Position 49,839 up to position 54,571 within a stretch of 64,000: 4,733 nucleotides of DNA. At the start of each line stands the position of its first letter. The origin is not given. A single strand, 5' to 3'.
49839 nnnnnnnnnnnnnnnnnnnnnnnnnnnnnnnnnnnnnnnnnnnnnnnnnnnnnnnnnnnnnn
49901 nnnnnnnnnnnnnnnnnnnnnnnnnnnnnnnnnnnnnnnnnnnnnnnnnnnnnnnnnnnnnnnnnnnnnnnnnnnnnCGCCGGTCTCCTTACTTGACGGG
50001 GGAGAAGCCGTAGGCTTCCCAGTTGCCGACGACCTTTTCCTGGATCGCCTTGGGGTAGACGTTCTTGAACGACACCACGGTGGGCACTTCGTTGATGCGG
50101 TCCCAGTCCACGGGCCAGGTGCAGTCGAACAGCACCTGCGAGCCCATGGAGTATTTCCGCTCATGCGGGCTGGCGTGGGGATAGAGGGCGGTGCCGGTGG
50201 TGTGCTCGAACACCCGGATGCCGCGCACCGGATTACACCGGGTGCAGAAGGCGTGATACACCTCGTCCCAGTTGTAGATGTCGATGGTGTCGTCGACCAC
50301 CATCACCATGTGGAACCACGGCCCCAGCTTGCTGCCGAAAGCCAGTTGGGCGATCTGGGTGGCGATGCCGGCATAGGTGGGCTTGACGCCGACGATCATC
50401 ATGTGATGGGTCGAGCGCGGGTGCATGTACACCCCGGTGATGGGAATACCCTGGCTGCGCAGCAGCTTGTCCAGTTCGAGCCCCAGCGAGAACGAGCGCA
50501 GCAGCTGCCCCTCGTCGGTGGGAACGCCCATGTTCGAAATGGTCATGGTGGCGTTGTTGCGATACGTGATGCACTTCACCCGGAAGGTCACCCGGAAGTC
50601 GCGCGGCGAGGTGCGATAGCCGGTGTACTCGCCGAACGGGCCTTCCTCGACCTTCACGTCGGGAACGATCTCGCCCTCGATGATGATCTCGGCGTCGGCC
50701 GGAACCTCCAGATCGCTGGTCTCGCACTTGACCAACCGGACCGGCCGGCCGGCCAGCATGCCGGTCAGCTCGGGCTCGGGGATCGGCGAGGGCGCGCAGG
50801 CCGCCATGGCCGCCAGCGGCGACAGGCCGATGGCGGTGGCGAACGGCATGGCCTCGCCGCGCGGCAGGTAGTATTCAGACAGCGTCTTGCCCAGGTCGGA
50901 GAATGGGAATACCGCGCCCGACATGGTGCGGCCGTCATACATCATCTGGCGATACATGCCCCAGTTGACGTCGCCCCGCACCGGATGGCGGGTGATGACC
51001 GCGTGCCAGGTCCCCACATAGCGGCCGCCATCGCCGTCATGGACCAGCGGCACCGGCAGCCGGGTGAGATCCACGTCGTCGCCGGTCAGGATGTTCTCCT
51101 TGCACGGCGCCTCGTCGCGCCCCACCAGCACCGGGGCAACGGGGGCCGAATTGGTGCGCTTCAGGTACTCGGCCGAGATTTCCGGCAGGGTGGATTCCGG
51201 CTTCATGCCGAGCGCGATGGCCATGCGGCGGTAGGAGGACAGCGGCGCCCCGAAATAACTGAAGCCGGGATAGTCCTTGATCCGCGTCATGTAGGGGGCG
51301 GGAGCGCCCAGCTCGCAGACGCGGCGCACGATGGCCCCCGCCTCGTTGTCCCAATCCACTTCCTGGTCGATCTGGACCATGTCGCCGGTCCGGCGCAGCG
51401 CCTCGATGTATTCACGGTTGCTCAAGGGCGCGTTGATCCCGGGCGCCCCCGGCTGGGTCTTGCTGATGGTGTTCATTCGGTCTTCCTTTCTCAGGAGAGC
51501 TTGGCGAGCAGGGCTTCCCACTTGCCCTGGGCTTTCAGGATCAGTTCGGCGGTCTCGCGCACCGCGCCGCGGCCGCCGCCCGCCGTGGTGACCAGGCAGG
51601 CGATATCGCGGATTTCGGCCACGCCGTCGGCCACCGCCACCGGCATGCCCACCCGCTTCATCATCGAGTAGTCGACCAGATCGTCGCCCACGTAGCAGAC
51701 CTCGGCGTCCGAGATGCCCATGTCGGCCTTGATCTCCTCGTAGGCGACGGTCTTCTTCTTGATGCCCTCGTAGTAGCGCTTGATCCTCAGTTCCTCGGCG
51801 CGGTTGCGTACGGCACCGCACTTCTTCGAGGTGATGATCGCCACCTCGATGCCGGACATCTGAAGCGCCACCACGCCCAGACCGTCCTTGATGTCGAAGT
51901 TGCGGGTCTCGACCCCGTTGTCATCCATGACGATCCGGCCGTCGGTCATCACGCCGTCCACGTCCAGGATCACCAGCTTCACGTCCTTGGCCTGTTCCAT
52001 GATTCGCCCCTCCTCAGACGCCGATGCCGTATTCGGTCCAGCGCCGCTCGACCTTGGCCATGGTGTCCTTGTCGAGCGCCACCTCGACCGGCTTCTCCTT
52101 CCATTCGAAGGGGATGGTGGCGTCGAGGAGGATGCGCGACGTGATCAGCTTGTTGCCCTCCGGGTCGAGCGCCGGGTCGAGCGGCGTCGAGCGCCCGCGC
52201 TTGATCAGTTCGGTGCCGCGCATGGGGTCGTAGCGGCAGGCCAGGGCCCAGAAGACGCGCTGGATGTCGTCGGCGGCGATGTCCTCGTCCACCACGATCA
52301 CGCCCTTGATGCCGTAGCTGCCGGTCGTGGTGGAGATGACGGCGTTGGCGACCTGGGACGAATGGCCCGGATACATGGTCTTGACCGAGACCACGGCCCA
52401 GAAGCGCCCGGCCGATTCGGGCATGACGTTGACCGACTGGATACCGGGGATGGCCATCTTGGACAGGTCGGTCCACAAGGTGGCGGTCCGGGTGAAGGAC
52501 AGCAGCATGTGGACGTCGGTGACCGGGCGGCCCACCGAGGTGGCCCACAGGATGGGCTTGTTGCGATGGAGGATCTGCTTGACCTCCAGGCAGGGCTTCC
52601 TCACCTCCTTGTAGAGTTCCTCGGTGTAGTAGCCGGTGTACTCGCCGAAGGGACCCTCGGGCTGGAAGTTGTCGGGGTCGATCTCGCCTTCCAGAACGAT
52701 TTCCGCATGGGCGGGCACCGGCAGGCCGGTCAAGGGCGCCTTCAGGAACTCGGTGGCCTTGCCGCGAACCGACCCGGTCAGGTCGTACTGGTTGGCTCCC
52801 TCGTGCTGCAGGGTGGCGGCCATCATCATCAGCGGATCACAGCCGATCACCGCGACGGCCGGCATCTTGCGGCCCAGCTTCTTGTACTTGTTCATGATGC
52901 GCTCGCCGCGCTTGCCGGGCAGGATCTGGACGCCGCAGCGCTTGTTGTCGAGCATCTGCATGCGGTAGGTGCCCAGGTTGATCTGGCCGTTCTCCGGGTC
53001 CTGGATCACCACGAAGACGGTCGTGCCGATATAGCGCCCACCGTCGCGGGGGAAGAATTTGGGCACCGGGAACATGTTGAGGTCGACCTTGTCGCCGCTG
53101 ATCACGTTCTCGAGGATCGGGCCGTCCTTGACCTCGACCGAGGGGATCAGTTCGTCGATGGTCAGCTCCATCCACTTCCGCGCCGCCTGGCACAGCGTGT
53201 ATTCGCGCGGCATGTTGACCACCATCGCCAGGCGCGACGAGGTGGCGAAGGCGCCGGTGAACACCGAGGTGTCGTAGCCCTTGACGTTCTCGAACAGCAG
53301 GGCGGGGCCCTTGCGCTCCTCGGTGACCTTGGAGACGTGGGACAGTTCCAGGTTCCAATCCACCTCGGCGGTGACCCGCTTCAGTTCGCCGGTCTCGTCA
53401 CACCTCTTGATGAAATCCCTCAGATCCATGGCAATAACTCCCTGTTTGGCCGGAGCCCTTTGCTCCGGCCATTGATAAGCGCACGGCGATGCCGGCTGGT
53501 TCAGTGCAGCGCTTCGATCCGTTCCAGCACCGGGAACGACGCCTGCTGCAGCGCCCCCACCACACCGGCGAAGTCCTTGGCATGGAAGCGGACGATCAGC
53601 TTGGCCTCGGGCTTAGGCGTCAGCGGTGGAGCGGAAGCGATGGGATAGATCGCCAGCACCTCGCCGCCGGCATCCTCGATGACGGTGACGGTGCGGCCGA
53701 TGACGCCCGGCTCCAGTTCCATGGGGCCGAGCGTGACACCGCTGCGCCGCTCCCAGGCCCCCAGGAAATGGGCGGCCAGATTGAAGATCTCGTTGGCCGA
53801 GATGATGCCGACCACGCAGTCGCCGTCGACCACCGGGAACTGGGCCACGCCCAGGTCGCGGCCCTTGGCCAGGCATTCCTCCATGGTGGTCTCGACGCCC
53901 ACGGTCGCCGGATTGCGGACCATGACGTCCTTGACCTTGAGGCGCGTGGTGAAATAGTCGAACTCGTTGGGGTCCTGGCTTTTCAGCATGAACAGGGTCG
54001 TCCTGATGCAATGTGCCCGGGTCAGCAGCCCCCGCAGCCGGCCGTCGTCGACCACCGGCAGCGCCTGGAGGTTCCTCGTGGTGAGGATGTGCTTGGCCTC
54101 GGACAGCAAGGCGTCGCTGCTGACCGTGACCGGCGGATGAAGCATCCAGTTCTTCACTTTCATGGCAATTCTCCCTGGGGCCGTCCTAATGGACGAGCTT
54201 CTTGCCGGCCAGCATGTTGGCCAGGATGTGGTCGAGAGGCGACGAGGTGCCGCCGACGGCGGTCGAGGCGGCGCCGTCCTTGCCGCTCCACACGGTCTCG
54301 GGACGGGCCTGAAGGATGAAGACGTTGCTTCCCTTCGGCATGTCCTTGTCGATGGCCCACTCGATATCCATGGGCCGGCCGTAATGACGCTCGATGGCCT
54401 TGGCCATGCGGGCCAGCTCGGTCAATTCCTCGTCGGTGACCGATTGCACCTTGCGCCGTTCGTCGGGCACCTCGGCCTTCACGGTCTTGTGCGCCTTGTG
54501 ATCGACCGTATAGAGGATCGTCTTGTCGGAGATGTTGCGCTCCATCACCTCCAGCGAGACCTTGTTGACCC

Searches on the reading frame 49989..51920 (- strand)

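Call 13: search_protein_families(library=pfam, proteins=[window:49989-51920:-], max_evalue=0.001)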
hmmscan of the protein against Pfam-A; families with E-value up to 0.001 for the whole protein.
window:49989-51920:- (643 aa): 3 families
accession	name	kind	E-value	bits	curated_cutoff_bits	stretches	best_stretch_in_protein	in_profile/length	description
PF01977.22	UbiD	-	4.8e-61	206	23.3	1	266-461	3-200/206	3-octaprenyl-4-hydroxybenzoate carboxy-lyase Rift-related domain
PF20696.2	UbiD_C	-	4e-23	82.2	24.2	1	480-600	9-127/127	3-octaprenyl-4-hydroxybenzoate carboxy-lyase C-terminal domain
PF20695.2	UbiD_N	-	3.1e-19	69.3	24.3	1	172-250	1-76/78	3-octaprenyl-4-hydroxybenzoate carboxy-lyase N-terminal domain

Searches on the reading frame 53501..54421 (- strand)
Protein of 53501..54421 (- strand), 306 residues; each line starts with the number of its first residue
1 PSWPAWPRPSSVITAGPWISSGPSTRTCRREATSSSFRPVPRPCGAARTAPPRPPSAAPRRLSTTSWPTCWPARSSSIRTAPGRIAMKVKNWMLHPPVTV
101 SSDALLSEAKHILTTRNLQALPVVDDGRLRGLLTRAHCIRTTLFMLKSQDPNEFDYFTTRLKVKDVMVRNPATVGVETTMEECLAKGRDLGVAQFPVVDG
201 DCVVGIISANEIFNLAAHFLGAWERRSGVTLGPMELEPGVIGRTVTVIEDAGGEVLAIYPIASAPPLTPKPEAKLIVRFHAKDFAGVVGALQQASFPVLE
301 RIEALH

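Call 13: search_protein_families(library=pfam, proteins=[window:53501-54421:-], max_evalue=0.001)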
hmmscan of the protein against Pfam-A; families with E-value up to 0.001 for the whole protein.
window:53501-54421:- (306 aa): 1 family
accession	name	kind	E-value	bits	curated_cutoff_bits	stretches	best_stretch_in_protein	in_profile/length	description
PF00571.33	CBS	-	1.5e-20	73.7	24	2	89-140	1-53/57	CBS domain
